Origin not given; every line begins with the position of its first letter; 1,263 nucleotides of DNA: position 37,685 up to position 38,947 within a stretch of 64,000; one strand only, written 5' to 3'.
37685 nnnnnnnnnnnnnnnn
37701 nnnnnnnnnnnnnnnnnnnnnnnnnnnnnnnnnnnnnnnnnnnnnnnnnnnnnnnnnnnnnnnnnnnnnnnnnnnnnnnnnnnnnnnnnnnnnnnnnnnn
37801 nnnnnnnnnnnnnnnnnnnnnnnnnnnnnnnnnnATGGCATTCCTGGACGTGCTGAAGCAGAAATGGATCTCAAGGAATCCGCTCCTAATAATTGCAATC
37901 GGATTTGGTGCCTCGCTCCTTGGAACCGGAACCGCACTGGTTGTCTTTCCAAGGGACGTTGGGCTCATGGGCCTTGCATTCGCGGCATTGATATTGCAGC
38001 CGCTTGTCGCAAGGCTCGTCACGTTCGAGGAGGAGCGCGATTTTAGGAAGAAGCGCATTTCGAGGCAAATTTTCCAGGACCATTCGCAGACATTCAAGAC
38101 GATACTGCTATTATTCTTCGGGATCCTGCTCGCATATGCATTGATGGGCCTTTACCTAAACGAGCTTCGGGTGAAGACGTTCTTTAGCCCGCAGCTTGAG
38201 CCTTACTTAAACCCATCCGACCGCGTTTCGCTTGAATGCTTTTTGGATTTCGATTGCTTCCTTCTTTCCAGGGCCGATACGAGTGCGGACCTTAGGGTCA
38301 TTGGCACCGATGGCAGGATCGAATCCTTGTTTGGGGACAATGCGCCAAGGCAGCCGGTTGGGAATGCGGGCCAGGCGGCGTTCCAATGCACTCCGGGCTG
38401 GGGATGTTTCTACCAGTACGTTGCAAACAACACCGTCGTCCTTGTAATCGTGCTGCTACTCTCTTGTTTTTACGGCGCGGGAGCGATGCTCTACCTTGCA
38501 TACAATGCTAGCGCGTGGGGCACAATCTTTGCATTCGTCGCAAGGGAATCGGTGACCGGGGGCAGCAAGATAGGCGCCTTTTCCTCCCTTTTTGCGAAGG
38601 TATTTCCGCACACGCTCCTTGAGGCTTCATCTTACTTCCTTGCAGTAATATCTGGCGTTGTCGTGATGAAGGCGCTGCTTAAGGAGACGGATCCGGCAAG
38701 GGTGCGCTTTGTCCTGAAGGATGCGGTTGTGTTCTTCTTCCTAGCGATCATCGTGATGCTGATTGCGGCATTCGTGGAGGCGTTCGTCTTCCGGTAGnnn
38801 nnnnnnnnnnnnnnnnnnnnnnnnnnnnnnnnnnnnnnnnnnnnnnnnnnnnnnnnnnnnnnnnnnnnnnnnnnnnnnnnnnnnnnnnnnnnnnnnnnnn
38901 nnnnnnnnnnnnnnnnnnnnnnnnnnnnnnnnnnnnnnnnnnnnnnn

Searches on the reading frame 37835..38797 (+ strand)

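Call 9: search_protein_families(library=pfam, proteins=[window:37835-38797:+], max_evalue=0.001)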
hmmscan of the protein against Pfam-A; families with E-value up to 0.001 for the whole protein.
window:37835-38797:+ (320 aa): 2 families
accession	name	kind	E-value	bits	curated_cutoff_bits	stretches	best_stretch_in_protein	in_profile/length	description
PF01944.22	SpoIIM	-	9.2e-15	55.4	26.9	1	93-318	5-161/163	Stage II sporulation protein M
PF18949.5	DUF5693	-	0.00011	21.4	29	1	15-105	340-428/609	Family of unknown function (DUF5693)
